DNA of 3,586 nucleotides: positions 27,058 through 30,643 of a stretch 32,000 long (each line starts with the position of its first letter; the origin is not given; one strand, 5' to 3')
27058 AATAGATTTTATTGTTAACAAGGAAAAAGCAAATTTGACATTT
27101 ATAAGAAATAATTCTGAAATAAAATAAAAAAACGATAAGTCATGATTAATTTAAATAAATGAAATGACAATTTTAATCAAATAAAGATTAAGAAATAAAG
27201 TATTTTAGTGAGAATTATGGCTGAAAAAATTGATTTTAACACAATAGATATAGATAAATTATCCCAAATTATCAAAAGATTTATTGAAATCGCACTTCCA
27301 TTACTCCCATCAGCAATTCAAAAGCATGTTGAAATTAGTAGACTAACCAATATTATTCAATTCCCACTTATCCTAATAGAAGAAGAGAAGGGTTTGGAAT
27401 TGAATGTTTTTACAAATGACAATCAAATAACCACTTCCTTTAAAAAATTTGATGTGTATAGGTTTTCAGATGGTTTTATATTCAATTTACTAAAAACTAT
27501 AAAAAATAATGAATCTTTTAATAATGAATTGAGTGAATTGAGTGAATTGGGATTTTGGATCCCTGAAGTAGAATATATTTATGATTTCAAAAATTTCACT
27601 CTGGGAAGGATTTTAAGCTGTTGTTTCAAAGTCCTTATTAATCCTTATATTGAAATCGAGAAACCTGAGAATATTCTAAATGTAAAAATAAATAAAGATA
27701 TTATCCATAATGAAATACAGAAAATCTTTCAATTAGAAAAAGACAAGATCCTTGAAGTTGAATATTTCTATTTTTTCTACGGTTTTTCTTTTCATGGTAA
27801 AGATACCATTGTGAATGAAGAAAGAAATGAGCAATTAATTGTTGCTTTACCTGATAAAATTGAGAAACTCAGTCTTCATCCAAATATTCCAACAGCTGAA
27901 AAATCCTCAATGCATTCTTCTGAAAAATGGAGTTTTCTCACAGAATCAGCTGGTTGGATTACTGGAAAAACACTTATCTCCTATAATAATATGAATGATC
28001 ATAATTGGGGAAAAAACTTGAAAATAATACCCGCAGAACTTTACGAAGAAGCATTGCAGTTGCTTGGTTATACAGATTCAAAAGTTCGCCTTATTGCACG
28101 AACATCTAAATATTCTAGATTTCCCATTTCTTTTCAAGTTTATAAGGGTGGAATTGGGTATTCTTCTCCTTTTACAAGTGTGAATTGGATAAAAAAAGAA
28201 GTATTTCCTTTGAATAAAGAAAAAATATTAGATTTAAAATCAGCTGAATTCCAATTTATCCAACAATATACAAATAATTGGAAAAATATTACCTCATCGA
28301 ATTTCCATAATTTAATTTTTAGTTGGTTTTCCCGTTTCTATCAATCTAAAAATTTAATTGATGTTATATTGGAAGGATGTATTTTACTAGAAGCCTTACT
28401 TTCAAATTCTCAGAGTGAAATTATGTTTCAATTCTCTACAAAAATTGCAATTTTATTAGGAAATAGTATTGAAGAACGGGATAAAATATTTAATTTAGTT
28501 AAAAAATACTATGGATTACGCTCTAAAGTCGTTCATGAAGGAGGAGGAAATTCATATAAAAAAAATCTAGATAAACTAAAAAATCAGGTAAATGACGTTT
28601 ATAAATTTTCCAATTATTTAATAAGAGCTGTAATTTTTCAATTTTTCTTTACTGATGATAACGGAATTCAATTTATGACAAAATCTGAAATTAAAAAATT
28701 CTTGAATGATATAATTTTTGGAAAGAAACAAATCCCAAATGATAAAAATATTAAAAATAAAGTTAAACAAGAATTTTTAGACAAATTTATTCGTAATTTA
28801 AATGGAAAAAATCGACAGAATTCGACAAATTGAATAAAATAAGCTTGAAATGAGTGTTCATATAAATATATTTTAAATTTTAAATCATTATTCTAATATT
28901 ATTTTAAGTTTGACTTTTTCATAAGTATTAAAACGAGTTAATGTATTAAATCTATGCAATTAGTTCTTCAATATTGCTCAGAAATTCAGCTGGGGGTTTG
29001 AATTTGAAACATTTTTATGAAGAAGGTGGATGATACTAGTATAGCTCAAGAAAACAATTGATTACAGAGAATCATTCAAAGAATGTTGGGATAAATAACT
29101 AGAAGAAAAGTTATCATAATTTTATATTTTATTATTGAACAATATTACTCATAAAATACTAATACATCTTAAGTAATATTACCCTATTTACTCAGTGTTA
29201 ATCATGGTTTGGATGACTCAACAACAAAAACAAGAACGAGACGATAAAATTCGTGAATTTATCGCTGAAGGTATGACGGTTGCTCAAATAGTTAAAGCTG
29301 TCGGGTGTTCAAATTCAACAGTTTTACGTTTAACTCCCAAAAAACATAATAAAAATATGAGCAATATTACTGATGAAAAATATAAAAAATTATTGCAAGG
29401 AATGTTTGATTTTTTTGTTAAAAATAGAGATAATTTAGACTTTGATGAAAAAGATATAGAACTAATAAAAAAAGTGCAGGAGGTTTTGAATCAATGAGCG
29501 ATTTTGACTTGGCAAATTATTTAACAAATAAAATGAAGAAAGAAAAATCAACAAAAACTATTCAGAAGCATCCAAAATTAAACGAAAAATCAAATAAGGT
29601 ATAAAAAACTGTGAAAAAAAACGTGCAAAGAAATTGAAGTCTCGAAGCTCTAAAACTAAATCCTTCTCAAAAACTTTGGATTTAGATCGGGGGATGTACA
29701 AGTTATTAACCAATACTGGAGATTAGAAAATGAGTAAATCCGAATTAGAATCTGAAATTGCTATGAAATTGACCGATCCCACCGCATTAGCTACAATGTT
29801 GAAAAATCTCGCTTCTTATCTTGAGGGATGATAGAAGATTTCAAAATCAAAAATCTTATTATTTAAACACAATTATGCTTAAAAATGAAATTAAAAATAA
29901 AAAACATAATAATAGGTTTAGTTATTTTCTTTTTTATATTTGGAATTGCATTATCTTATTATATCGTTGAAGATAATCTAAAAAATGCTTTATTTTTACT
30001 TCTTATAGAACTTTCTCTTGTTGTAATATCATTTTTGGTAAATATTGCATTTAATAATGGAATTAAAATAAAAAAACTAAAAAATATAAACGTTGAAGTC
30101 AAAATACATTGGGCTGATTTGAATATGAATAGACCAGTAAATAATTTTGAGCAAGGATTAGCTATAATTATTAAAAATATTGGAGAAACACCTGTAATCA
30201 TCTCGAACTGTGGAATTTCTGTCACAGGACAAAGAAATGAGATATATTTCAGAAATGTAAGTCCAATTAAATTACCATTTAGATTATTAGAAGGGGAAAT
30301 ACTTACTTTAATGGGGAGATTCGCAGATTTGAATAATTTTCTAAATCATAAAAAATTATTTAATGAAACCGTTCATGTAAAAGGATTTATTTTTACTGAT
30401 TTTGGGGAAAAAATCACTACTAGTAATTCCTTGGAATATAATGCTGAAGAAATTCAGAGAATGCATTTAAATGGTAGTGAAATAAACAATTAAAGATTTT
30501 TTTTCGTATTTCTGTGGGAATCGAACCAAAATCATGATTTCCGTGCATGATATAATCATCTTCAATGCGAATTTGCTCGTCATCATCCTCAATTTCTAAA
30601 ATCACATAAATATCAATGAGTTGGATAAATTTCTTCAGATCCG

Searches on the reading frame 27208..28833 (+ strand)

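Call 13: search_protein_families(library=pfam, proteins=[window:27208-28833:+], max_evalue=0.01)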
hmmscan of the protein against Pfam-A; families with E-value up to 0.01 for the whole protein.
window:27208-28833:+ (541 aa): 0 families

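Call 71: search_protein_families(library=padloc, proteins=[window:27208-28833:+], max_evalue=0.001)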
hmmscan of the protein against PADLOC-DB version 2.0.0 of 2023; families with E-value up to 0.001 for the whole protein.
window:27208-28833:+ (541 aa): 0 families

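Call 119: search_protein_families(library=phrogs, proteins=[window:27208-28833:+], max_evalue=0.01)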
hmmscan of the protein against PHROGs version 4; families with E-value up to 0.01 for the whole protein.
window:27208-28833:+ (541 aa): 1 family
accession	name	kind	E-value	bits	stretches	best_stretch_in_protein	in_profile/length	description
phrog_28161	-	unknown function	2.6e-07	31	1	342-451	169-276/315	-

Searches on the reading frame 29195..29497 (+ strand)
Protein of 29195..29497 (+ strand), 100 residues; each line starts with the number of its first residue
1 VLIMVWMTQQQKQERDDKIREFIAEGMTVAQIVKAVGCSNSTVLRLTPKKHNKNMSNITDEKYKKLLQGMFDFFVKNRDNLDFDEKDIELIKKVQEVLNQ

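Call 14: search_protein_families(library=pfam, proteins=[window:29195-29497:+], max_evalue=0.01)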
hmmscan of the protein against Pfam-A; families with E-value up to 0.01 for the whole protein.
window:29195-29497:+ (100 aa): 4 families
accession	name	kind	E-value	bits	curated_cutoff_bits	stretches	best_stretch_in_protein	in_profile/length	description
PF02796.21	HTH_7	-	9.7e-07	29.3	23.8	1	16-49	11-44/45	Helix-turn-helix domain of resolvase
PF13384.12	HTH_23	-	0.00044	20.4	24.6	1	23-45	14-36/50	Homeodomain-like domain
PF15978.11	TnsD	-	0.00057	19.5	32.4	1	17-56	189-229/355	Tn7-like transposition protein D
PF13551.12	HTH_29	-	0.0089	16.5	28.1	0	24-45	9-31/64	Winged helix-turn helix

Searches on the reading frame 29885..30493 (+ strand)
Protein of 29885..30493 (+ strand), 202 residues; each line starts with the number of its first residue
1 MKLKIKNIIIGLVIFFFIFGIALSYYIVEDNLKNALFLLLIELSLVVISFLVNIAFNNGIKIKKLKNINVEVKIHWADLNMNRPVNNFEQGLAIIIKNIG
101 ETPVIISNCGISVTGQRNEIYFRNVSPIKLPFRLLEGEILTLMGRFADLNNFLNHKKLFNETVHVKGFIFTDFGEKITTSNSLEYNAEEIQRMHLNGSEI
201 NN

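Call 13: search_protein_families(library=pfam, proteins=[window:29885-30493:+], max_evalue=0.01)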
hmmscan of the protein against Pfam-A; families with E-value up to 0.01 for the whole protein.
window:29885-30493:+ (202 aa): 1 family
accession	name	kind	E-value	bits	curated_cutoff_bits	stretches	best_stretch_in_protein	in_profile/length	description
PF01757.29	Acyl_transf_3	-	0.0085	15.6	31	0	8-66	182-234/326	Acyltransferase domain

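Call 119: search_protein_families(library=phrogs, proteins=[window:29885-30493:+], max_evalue=0.01)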
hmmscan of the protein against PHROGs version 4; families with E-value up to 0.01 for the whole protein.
window:29885-30493:+ (202 aa): 0 families
